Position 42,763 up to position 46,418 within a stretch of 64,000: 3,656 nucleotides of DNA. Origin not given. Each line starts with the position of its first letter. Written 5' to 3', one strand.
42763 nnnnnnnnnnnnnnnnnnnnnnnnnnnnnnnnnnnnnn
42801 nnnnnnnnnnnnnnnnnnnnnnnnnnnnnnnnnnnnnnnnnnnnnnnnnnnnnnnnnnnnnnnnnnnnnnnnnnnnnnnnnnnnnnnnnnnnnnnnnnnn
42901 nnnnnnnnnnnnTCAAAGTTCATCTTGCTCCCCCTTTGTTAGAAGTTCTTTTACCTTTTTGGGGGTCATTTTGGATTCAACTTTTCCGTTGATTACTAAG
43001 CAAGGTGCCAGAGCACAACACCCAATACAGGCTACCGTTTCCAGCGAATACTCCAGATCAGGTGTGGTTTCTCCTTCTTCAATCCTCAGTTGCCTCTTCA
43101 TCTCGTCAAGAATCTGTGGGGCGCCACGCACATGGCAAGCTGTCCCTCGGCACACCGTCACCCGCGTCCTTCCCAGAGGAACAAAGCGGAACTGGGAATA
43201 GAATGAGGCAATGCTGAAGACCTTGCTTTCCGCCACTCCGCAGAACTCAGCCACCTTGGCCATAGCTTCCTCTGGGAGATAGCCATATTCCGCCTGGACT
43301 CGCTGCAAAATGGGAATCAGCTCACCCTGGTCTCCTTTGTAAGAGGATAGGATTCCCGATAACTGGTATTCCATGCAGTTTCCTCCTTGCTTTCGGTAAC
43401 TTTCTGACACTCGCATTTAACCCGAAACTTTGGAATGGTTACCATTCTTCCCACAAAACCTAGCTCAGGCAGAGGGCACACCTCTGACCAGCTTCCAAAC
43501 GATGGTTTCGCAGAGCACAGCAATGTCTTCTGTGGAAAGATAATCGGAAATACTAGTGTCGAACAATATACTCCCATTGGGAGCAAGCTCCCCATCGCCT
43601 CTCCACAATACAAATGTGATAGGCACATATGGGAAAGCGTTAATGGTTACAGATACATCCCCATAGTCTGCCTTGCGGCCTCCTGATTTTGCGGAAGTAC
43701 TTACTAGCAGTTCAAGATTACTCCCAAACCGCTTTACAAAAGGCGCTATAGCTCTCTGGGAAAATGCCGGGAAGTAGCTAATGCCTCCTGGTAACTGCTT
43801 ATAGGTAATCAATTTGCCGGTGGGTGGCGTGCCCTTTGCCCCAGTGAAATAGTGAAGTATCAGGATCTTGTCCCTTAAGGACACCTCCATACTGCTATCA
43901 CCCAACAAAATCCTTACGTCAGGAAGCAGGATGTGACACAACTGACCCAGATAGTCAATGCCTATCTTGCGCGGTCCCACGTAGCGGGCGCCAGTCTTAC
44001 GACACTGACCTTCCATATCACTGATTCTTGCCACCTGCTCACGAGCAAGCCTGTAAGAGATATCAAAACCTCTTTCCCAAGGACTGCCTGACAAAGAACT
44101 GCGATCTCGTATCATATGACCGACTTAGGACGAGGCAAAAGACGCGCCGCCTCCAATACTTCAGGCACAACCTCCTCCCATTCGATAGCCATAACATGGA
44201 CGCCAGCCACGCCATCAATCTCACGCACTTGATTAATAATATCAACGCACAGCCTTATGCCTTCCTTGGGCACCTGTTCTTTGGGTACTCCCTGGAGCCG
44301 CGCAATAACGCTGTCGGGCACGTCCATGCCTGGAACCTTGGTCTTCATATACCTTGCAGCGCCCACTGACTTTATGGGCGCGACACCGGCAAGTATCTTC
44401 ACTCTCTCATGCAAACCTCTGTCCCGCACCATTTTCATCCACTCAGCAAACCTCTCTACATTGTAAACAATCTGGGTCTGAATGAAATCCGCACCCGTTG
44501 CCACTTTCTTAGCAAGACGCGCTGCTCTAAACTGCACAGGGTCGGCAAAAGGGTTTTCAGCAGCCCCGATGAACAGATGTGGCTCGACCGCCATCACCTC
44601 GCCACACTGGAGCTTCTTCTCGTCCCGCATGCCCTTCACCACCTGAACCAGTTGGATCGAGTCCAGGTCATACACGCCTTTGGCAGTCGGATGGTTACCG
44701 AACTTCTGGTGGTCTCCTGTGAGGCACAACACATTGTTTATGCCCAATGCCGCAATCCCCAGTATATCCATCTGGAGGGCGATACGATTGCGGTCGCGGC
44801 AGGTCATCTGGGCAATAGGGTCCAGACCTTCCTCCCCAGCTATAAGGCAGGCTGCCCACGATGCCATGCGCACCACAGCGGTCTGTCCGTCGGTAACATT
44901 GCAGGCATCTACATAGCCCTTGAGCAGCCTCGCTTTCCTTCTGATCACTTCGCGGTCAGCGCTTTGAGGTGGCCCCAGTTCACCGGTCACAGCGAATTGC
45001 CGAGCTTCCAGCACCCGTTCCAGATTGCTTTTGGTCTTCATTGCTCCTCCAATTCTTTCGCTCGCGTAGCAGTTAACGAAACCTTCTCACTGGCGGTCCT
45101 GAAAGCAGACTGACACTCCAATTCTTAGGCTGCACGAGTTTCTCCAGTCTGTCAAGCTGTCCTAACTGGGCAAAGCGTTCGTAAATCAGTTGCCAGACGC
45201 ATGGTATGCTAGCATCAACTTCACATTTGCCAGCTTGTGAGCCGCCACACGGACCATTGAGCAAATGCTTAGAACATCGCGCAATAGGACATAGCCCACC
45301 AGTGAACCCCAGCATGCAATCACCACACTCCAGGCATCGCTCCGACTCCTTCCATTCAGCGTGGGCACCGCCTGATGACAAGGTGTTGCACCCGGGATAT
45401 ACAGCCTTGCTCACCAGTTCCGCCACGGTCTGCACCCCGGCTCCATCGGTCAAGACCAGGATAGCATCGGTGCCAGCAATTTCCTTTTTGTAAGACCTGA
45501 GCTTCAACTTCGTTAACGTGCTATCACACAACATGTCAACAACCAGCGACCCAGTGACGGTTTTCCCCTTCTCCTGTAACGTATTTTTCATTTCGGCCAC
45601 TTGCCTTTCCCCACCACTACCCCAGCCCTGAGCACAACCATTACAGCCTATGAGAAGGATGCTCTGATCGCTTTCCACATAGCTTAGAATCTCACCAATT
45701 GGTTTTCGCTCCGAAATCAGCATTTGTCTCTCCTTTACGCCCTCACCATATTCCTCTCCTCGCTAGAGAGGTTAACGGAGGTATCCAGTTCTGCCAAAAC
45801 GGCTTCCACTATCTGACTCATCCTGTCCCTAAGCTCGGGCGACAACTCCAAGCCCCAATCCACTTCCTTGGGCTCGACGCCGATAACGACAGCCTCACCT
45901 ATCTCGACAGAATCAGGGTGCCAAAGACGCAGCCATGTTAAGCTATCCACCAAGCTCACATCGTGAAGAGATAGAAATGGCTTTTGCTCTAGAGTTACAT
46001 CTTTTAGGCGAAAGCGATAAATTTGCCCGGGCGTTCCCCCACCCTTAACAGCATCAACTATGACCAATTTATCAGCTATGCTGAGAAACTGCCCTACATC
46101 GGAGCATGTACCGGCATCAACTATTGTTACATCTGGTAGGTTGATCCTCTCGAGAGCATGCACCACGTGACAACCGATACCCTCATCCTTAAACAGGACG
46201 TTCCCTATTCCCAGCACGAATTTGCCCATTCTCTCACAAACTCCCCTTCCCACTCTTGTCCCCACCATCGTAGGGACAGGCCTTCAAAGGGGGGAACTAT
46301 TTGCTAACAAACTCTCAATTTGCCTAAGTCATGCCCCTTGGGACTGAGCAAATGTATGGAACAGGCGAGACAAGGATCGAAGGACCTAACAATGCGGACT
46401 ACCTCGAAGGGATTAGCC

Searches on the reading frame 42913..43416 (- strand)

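Call 6: search_protein_families(library=pfam, proteins=[window:42913-43416:-], max_evalue=0.00001)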
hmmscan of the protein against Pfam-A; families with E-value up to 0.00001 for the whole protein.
window:42913-43416:- (167 aa): 1 family
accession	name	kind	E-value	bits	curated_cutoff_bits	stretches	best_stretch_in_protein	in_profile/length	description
PF01257.25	2Fe-2S_thioredx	-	1.1e-49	168.5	24.8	1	21-161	3-143/145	Thioredoxin-like [2Fe-2S] ferredoxin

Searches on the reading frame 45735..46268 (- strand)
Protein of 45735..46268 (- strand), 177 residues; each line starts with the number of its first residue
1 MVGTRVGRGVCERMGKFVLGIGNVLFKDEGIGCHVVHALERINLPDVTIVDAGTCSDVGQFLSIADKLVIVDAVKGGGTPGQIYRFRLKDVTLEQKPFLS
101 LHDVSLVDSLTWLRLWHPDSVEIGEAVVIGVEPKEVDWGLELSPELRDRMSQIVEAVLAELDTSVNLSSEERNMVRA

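Call 6: search_protein_families(library=pfam, proteins=[window:45735-46268:-], max_evalue=0.00001)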
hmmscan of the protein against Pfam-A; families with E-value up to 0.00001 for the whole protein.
window:45735-46268:- (177 aa): 1 family
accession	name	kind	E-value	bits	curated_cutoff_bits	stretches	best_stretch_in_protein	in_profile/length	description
PF01750.23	HycI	-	1.2e-18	67.6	23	1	33-159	1-129/130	Hydrogenase maturation protease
